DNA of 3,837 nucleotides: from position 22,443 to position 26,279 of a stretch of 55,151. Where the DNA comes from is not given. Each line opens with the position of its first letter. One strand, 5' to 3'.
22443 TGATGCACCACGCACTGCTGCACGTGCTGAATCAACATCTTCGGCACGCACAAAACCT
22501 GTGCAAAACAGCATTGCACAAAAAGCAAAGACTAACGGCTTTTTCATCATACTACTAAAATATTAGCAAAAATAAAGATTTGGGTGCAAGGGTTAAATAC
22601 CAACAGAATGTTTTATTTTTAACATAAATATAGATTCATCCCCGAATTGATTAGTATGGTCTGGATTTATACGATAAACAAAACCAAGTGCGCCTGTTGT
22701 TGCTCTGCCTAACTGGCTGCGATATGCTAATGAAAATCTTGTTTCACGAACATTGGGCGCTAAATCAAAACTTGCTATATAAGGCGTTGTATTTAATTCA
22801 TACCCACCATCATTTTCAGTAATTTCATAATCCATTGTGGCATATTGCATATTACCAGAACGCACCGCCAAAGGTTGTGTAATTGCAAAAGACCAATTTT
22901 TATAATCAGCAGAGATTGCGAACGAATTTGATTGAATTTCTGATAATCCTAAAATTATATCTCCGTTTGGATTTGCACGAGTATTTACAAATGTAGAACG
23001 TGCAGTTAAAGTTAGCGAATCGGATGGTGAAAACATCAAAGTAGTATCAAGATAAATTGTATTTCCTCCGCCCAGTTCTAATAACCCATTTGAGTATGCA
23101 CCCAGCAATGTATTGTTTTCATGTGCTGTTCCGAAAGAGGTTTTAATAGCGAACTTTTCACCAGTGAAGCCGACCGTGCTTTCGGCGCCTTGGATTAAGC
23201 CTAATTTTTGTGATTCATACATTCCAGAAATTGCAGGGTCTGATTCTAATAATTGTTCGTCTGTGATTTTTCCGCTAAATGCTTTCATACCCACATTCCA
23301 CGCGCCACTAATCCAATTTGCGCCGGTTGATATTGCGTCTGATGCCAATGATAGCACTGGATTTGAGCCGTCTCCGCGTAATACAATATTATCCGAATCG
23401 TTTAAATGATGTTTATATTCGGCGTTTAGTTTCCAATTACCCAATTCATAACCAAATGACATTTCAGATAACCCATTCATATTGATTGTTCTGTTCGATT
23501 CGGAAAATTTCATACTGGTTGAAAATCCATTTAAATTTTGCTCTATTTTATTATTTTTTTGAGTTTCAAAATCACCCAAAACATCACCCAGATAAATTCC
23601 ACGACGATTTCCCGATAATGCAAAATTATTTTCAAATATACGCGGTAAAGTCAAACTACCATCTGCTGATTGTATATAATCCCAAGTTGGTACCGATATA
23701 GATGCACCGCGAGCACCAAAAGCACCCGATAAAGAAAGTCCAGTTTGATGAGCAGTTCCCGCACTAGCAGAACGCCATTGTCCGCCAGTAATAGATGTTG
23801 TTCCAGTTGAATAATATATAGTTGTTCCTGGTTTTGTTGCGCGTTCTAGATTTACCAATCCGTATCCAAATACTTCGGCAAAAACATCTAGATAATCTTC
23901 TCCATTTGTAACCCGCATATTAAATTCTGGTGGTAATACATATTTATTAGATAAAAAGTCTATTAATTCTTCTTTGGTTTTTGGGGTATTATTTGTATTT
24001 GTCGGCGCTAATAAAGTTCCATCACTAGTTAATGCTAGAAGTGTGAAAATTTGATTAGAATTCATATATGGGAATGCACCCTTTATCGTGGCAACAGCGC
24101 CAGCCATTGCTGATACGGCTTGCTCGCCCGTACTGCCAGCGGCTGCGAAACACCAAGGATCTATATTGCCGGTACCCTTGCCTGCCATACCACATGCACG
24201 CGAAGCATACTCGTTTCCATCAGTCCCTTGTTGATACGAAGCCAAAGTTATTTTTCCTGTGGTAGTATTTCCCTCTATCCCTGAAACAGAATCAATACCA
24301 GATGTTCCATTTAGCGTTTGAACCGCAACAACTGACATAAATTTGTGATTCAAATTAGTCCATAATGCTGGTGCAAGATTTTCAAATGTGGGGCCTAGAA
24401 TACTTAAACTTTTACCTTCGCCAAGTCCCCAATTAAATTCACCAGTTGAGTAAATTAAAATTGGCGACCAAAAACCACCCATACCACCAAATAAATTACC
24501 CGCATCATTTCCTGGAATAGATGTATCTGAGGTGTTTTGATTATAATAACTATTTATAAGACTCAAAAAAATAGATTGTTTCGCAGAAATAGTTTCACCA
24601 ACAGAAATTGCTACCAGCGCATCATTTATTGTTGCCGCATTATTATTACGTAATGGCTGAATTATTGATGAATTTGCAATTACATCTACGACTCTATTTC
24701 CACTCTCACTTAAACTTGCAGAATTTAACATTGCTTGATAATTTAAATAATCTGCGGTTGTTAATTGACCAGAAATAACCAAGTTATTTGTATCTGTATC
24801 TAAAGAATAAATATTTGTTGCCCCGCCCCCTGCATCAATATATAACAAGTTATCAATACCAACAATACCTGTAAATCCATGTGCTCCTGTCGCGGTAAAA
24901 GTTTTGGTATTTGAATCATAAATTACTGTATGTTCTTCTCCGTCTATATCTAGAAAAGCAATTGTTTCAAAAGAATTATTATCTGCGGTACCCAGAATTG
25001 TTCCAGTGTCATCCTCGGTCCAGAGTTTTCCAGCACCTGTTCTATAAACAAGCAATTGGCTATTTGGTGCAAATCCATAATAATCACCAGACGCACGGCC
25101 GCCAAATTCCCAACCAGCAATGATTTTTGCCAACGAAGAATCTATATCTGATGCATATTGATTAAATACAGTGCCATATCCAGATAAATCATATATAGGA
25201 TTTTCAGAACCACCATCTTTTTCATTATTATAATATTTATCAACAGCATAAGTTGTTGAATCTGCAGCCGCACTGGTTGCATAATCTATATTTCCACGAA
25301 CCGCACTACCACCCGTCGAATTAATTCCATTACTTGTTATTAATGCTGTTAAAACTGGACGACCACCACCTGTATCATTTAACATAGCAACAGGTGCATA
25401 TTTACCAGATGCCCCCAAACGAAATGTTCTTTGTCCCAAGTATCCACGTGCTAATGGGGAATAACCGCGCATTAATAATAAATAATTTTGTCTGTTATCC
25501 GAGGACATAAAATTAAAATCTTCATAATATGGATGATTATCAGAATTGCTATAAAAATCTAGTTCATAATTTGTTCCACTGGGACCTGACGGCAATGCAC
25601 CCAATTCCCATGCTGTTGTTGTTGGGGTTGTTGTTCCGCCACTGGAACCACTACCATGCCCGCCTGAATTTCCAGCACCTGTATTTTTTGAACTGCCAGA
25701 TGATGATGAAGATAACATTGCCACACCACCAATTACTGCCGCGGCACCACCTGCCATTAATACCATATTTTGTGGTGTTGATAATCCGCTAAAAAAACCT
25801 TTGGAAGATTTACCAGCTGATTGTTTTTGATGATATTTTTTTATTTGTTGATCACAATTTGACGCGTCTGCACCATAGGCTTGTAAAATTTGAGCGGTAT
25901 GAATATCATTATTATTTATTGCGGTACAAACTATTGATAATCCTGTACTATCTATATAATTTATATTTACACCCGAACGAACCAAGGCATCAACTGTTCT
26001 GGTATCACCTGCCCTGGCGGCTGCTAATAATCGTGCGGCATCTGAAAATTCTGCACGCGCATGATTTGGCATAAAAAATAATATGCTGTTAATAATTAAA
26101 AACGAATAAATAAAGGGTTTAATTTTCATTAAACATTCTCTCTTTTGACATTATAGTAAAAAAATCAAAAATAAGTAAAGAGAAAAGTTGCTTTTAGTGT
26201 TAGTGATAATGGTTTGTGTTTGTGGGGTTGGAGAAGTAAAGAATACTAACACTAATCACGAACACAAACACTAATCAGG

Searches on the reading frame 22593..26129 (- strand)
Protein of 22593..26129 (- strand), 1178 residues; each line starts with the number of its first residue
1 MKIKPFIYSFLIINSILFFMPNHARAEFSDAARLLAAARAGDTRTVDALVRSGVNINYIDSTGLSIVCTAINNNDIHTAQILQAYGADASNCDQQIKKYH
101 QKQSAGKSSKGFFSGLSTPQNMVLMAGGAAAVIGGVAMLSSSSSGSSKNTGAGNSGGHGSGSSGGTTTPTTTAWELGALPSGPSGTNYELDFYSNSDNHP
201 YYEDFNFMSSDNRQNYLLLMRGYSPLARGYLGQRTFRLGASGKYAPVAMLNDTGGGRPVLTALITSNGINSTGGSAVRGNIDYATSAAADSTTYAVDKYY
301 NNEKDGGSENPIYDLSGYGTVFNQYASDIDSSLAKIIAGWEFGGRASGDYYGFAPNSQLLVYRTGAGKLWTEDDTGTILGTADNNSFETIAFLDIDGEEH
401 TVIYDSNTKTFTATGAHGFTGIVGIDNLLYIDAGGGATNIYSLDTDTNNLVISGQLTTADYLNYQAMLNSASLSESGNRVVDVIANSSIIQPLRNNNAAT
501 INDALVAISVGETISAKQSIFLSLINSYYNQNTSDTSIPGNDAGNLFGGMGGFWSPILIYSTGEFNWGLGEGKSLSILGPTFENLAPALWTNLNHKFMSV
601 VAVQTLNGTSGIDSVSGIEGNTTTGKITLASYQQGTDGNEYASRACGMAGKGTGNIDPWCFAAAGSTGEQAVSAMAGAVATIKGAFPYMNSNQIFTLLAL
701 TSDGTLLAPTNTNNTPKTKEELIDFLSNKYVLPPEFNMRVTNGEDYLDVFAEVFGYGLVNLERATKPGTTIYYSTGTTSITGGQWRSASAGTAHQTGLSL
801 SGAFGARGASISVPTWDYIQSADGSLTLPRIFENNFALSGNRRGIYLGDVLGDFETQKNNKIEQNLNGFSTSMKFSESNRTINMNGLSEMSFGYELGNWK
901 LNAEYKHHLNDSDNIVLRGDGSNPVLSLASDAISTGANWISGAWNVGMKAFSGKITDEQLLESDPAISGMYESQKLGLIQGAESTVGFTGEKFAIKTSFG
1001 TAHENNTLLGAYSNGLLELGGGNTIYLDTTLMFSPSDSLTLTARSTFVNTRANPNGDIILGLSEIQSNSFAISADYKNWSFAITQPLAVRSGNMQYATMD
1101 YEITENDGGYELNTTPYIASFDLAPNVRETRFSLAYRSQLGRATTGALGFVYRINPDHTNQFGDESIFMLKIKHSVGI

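Call 4: search_protein_families(library=pfam, proteins=[window:22593-26129:-], max_evalue=1)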
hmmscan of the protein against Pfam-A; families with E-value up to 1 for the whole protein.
window:22593-26129:- (1178 aa): 4 families
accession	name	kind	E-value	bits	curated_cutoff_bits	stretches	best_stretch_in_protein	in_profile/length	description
PF11381.13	DUF3185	-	1.4e-05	25.4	25.3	1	99-139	19-59/59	Protein of unknown function (DUF3185)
PF12796.13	Ank_2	-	0.0017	19.3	27.3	1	35-90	2-56/90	Ankyrin repeats (3 copies)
PF00023.36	Ank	-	0.075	13.9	21.1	1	35-60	7-32/33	Ankyrin repeat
PF13637.12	Ank_4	-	0.18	12.6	22.7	1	34-82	1-49/50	Ankyrin repeats (many copies)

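Call 5: search_protein_families(library=ncbifam, proteins=[window:22593-26129:-], max_evalue=1)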
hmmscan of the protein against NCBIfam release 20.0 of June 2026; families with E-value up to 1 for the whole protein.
window:22593-26129:- (1178 aa): 2 families
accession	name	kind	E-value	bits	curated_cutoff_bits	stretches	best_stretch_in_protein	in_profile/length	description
NF043023.1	T4SS_AnkH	equivalog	0.024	13.4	600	1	37-90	39-92/467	Dot/Icm T4SS effector AnkH/LegA3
NF043029.1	T4SS_AnkY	equivalog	0.028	12.9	600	1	33-101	461-529/543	Dot/Icm T4SS effector AnkY/LegA9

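Call 27: search_solved_structures(query=A2, max_evalue=1, show_alignments=2)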
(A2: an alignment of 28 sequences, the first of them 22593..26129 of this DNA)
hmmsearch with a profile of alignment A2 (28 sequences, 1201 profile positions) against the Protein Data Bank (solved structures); distinct sequences matched with E-value up to 1: 240 (the best 60 are shown).
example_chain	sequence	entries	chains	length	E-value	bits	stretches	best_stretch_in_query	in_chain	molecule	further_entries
6mol_A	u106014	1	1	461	4e-18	68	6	17-86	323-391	Monoextended DARPin R12 (M_R12)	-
5le2_A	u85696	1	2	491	2.4e-17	65.4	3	29-85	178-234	DDD_D12_15_D12_15_D12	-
5leb_A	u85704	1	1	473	1.4e-16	62.8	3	25-85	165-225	DDD_D12_06_D12_06_D12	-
6f5e_A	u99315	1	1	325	9.5e-15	56.8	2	29-86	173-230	DD_D12_10_47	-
5lec_A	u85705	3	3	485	1.5e-14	56.1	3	28-84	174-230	DDD_D12_12_D12_12_D12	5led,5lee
5le9_A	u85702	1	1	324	2.9e-13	51.9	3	28-86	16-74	DD_Off7_09_3G124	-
5le6_A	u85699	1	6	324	6.7e-13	50.7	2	28-85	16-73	DD_D12_09_D12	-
5le3_A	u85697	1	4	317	1.6e-12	49.4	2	28-85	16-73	DD_D12_09_D12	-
5le7_A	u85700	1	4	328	2.3e-12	48.9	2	28-85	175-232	DD_D12_13_D12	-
5le8_A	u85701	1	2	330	2.8e-12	48.6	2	29-85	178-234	DD_D12_15_D12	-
5lel_A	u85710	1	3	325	3.4e-12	48.3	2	28-86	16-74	DD_Off7_10_3G124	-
5lea_A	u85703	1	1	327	3e-11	45.2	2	28-86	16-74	DD_Off7_12_3G124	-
4o60_A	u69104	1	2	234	1.1e-10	43.3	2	27-86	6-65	ANK-N5C-317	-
5ma5_A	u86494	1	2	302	1.4e-10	43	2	28-88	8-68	K11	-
5lem_A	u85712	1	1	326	1.4e-10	43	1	28-86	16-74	DD_Off7_11_3G124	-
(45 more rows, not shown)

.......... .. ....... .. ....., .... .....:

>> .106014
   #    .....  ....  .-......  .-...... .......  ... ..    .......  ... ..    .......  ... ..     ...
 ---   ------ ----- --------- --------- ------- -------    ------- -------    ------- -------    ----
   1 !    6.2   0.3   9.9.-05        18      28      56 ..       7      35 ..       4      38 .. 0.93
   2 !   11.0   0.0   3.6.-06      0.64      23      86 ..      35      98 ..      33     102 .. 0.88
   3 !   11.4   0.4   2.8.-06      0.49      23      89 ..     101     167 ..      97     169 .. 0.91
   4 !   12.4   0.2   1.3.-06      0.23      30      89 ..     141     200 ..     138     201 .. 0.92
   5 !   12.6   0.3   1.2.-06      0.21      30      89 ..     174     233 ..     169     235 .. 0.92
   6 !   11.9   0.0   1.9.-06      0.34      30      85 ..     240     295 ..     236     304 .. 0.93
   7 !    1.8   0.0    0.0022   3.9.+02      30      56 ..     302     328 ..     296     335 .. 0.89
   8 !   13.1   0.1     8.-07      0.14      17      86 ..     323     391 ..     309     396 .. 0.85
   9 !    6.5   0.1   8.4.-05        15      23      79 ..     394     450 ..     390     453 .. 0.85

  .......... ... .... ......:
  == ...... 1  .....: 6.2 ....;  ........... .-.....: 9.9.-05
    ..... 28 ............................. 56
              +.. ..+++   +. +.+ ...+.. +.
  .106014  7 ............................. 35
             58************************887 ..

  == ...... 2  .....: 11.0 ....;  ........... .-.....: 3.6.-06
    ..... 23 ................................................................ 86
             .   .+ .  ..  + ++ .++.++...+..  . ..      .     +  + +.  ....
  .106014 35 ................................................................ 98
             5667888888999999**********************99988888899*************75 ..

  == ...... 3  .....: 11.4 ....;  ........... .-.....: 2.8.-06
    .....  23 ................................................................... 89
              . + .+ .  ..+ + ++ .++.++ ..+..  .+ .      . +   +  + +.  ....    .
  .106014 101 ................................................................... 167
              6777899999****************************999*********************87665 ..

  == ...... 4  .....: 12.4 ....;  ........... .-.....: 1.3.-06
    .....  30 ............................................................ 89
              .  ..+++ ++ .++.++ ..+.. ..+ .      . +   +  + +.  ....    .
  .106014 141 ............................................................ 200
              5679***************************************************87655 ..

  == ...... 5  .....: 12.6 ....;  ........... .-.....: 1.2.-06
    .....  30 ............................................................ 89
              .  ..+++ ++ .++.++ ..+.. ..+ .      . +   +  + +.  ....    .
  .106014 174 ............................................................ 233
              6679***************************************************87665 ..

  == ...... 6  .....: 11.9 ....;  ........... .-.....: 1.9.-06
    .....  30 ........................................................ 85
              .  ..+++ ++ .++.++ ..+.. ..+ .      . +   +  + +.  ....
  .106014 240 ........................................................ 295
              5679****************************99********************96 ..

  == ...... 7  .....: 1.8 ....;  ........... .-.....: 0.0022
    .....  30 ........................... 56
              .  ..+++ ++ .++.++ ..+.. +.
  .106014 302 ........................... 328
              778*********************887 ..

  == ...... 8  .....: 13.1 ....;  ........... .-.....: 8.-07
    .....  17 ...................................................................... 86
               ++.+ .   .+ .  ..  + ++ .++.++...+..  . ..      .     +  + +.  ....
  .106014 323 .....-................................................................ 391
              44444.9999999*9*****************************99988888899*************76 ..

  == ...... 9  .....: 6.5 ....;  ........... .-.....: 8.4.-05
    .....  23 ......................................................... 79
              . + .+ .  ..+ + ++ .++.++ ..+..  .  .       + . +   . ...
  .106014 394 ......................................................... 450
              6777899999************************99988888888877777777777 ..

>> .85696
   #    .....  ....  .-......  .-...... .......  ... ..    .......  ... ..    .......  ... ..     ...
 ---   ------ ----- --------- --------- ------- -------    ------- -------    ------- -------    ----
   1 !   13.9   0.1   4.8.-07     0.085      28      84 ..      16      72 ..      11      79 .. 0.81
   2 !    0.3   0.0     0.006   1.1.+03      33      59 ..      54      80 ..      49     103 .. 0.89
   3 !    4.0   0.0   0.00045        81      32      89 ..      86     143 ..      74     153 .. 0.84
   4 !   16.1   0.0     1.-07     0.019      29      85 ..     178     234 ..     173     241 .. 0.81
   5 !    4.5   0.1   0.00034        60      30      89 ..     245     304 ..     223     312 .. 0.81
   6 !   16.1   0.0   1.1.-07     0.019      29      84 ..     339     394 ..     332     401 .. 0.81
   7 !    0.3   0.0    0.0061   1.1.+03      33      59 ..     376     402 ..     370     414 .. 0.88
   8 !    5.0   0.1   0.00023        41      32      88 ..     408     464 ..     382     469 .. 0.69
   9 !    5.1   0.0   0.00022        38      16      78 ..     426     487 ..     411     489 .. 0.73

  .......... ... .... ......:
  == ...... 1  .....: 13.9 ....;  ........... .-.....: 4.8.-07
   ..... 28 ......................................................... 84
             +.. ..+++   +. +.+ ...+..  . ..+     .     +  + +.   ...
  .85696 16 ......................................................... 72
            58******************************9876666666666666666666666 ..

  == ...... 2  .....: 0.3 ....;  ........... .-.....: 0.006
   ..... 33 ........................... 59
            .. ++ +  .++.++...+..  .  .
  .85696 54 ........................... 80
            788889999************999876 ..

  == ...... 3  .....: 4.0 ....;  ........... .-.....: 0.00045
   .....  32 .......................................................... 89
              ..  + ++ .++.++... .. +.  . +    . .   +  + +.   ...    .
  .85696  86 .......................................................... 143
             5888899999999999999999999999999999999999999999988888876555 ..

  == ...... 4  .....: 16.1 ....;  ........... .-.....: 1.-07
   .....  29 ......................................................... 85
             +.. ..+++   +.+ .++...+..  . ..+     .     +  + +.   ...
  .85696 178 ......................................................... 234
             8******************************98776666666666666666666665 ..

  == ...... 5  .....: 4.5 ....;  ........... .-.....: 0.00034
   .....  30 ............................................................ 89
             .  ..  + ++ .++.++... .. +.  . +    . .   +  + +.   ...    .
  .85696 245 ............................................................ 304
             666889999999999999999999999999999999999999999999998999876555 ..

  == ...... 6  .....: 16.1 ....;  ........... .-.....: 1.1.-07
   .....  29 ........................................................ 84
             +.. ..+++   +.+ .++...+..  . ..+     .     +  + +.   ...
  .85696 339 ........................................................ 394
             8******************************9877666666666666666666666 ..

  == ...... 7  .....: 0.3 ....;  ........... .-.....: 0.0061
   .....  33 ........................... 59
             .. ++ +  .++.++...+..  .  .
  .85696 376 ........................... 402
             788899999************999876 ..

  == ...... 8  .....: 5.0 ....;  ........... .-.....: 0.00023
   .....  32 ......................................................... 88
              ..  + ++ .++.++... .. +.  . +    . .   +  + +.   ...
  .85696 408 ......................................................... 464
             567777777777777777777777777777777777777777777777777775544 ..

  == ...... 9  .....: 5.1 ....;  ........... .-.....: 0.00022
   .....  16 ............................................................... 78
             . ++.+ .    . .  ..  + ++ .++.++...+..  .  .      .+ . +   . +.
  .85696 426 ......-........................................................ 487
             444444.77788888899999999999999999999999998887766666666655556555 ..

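Call 28: search_protein_families(library=pfam, alignment_id=A2, max_evalue=0.01)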
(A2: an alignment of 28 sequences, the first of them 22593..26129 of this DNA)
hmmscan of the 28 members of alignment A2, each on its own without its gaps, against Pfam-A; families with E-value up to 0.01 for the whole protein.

A. member 1, window:22593-26129:- (1178 aa): 2 families
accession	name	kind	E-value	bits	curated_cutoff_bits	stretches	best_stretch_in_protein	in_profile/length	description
PF11381.13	DUF3185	-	1.4e-05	25.4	25.3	1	99-139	19-59/59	Protein of unknown function (DUF3185)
PF12796.13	Ank_2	-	0.0017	19.3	27.3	1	35-90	2-56/90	Ankyrin repeats (3 copies)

B. families by the number of members that match (of 28 scanned): 4 families
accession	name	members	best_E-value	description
PF13637.12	Ank_4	23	3.1e-06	Ankyrin repeats (many copies)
PF12796.13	Ank_2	20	0.00015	Ankyrin repeats (3 copies)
PF11381.13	DUF3185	1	1.4e-05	Protein of unknown function (DUF3185)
PF00023.36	Ank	1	0.00068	Ankyrin repeat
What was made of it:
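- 22593..26129 (-): p1178: a conserved partner encoded divergently next to the p286 homologue in most relatives. It has a signal peptide, two ankyrin repeats (25845-26048), a Gly-rich hydrophobic segment (25704-25778), a 730-aa domain of unknown kind and a beta-periodic C-terminal 298 aa (22596-23489). Ankyrin match in calls 4, 27 and 28.
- The conserved neighbour p1178 has ankyrin repeats (calls 27, 28).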

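Call 82: search_protein_families(library=padloc, proteins=[window:22593-26129:-], max_evalue=0.01)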
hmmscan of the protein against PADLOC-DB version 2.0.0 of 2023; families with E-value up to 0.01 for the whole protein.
window:22593-26129:- (1178 aa): 1 family
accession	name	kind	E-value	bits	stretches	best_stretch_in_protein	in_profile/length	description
PDLC04783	PDC-M72A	-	1.5e-05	22.5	1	28-92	196-259/392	-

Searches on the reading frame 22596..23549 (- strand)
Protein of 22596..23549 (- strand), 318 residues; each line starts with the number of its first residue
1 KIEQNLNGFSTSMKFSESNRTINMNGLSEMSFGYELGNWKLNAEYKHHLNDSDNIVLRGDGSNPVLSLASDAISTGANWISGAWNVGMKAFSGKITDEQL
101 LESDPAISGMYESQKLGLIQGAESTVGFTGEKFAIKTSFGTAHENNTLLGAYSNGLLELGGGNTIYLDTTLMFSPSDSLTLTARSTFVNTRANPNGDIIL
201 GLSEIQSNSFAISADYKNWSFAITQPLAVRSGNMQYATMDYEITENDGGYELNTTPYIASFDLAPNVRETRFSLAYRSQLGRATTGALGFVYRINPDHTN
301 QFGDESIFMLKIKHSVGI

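Call 59: search_protein_families(library=pfam, proteins=[window:22596-23549:-], max_evalue=10)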
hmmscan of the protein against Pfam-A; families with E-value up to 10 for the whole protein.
seq(318 aa): 0 families

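Call 80: search_solved_structures(query=A7, max_evalue=10, show_alignments=1)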
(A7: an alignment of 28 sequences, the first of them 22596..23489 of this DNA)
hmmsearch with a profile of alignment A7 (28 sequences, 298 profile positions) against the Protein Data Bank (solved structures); distinct sequences matched with E-value up to 10: 3.
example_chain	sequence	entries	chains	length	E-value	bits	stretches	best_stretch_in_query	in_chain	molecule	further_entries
8odw_A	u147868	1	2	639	0.35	13.2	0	236-284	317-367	Polyketide synthase modules-related protein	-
4l3e_E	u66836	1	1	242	2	10.7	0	42-80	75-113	DMF5 beta chain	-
6d78_E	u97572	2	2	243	2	10.7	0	42-80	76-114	DMF5 beta chain,DMF5 beta chain | DMF5 T-cell Receptor Beta Chain fusion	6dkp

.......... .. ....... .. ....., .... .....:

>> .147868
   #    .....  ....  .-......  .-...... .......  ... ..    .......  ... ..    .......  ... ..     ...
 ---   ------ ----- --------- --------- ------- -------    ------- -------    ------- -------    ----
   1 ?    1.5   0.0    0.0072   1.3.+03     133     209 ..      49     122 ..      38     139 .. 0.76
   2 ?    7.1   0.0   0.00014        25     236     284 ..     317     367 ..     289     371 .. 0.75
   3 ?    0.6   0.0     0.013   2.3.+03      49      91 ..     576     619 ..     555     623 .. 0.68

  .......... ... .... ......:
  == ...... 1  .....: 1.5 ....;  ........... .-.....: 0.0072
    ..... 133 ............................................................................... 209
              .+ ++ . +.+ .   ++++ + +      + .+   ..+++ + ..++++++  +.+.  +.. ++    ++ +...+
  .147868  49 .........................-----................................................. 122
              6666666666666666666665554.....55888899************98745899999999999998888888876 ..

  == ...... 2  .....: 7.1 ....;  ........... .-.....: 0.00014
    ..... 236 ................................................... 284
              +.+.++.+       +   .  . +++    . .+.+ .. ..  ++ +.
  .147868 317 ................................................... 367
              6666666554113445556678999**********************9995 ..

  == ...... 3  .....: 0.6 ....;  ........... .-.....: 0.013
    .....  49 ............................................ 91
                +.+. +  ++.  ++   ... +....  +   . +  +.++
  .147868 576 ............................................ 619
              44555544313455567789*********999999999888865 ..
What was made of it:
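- On Type Va autotransporters (considered for the partner p1178): No PDB profile hit (call 80).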
